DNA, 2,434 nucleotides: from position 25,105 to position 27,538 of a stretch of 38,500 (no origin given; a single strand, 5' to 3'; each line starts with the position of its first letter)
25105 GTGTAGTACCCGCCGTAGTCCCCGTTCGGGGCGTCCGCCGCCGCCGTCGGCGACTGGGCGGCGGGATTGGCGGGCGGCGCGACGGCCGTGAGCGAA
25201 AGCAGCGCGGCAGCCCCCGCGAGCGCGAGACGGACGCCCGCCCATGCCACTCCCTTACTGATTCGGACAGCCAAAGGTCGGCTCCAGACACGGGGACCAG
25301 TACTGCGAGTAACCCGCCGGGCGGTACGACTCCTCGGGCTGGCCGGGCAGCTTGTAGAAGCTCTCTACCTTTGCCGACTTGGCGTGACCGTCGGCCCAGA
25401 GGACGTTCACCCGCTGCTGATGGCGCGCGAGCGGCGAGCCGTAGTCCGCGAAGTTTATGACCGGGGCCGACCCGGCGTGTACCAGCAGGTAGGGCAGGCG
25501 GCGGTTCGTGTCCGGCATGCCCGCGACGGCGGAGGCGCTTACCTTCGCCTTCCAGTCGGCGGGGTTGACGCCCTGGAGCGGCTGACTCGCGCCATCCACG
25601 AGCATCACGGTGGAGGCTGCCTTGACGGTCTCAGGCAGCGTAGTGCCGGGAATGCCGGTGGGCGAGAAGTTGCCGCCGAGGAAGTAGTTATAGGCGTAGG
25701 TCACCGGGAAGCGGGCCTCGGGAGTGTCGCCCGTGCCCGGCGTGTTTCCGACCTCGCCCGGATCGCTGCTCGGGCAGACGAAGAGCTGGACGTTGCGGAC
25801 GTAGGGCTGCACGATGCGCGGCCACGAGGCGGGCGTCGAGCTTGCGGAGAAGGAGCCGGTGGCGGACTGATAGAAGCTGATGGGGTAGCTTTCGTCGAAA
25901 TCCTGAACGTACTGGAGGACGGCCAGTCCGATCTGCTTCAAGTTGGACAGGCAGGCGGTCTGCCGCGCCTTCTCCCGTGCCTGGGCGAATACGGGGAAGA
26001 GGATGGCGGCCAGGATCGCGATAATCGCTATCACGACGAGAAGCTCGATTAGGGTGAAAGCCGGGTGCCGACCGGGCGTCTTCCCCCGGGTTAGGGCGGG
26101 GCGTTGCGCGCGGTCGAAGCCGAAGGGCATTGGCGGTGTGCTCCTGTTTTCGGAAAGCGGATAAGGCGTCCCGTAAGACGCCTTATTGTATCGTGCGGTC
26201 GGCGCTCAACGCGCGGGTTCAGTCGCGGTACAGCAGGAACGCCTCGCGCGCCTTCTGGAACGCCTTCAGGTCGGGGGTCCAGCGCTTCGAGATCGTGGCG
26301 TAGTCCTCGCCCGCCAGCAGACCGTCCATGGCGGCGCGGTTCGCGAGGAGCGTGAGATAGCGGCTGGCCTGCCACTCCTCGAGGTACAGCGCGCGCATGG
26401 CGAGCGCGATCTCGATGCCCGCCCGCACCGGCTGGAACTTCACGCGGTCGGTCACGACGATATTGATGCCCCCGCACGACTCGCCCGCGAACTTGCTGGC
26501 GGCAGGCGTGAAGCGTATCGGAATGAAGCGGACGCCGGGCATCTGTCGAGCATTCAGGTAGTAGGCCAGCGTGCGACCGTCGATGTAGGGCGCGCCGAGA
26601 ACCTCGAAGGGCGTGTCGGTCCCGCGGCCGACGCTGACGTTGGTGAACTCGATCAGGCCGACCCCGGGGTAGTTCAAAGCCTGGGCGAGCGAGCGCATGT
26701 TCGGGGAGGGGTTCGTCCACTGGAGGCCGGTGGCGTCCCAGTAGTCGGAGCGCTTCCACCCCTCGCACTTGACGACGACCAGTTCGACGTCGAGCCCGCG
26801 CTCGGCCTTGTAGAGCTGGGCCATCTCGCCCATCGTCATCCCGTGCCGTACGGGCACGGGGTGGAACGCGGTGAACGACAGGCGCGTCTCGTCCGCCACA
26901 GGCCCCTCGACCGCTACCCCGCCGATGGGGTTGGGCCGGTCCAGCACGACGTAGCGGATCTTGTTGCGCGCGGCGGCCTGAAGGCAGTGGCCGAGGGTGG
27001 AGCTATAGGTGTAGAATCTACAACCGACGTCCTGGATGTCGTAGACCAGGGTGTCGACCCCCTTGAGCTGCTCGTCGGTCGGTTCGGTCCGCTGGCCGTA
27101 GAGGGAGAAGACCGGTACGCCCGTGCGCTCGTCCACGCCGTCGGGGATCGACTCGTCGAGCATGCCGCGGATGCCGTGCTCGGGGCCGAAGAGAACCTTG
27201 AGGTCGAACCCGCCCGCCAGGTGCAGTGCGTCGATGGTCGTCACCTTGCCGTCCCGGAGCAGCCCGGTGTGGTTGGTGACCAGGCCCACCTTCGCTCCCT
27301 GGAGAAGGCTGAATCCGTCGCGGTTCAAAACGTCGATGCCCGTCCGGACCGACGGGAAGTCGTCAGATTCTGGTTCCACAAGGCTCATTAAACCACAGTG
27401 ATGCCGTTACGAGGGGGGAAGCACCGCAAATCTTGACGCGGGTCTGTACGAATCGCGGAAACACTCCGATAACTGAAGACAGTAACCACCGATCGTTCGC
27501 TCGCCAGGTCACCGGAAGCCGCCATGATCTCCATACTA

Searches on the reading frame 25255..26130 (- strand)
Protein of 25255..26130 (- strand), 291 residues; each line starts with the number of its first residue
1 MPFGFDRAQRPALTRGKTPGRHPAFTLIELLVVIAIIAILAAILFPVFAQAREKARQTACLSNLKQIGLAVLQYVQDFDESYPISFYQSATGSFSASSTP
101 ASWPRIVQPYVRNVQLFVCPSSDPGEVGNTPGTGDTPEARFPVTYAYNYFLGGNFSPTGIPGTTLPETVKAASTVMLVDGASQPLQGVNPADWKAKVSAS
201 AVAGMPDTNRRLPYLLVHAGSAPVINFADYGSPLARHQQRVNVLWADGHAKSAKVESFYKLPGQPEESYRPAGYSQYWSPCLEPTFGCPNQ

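Call 3: search_protein_families(library=pfam, proteins=[window:25255-26130:-], max_evalue=0.1)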
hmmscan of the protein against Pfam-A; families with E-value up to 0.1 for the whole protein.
window:25255-26130:- (291 aa): 2 families
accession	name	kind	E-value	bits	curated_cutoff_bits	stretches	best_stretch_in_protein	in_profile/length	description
PF07596.16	SBP_bac_10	-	1.3e-13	52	23.3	1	50-110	2-59/268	Protein of unknown function (DUF1559)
PF07963.17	N_methyl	-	1.3e-07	31.4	21.2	1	24-45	6-27/27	Prokaryotic N-terminal methylation motif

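Call 4: search_protein_families(library=ncbifam, proteins=[window:25255-26130:-], max_evalue=0.1)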
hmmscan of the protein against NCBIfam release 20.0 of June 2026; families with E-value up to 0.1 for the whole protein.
window:25255-26130:- (291 aa): 15 families
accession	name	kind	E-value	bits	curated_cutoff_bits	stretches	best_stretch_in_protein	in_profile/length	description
NF041775.1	typeIV_PilA_Myxo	equivalog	3.2e-08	33.8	400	1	21-70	9-58/214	type IV pilin protein PilA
TIGR01710.1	typeII_sec_gspG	equivalog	3.9e-08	33.4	88.85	1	25-83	3-60/134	type II secretion system major pseudopilin GspG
NF007862.0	PRK10574.1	equivalog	8e-07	29.3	138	1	24-64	6-46/145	prepilin peptidase-dependent pilin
NF040999.1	pilin_ComGC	equivalog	2e-06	27.9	75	1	24-67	3-46/84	competence type IV pilus major pilin ComGC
TIGR02532.1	IV_pilin_GFxxxE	domain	2.6e-06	27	16.3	1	25-44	4-23/24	prepilin-type N-terminal cleavage/methylation domain-containing protein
TIGR01708.2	typeII_sec_gspH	equivalog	3.6e-05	23.8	80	1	25-58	4-39/169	type II secretion system minor pseudopilin GspH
TIGR02596.1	TIGR02596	subfamily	4.7e-05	23.5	70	1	25-72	1-49/196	Verru_Chthon cassette protein D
TIGR04294.2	pre_pil_HX9DG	domain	6.1e-05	22.7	19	1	236-252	4-20/22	H-X9-DG-CTERM domain-containing protein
NF041013.1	T4P_ComGE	equivalog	9.2e-05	22.5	49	1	24-59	5-40/83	competence type IV pilus minor pilin ComGE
NF040982.1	ComGD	equivalog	0.00092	19.6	70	1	24-66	3-45/139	competence type IV pilus minor pilin ComGD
TIGR02599.1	TIGR02599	subfamily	0.0015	17.9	256.5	1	24-59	1-36/361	Verru_Chthon cassette protein C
TIGR01711.1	gspJ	equivalog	0.0059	16.4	64.85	1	25-54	3-32/192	type II secretion system minor pseudopilin GspJ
NF041002.1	pilin_ComGF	equivalog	0.0066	16.7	80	1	23-57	2-36/139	competence type IV pilus minor pilin ComGF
NF007800.0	PRK10506.1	equivalog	0.023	14.5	158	1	24-56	10-42/163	prepilin peptidase-dependent protein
TIGR01707.1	gspI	equivalog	0.043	14.3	44.35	1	25-53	2-30/101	type II secretion system minor pseudopilin GspI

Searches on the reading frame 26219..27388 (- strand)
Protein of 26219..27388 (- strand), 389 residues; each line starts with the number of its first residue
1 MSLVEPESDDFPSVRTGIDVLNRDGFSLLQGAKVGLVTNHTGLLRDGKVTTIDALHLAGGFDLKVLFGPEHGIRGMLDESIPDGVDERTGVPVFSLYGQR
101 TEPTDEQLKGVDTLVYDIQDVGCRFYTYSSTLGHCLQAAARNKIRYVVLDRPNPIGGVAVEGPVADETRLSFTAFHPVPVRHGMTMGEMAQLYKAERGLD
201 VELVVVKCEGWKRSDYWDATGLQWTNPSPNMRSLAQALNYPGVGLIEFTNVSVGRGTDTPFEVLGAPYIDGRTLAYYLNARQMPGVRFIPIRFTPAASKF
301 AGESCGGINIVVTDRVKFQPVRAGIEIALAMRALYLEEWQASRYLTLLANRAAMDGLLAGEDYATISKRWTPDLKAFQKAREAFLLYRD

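Call 3: search_protein_families(library=pfam, proteins=[window:26219-27388:-], max_evalue=0.1)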
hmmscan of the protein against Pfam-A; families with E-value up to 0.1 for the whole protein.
window:26219-27388:- (389 aa): 2 families
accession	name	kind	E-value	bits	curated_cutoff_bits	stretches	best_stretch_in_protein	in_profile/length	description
PF07075.17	NamZ_N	-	2.6e-79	265.8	26.9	1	34-234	1-202/203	Exo-beta-N-acetylmuramidase NamZ, N-terminal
PF20732.2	NamZ_C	-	9.2e-45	153.6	25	1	239-387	2-152/152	Exo-beta-N-acetylmuramidase NamZ, C-terminal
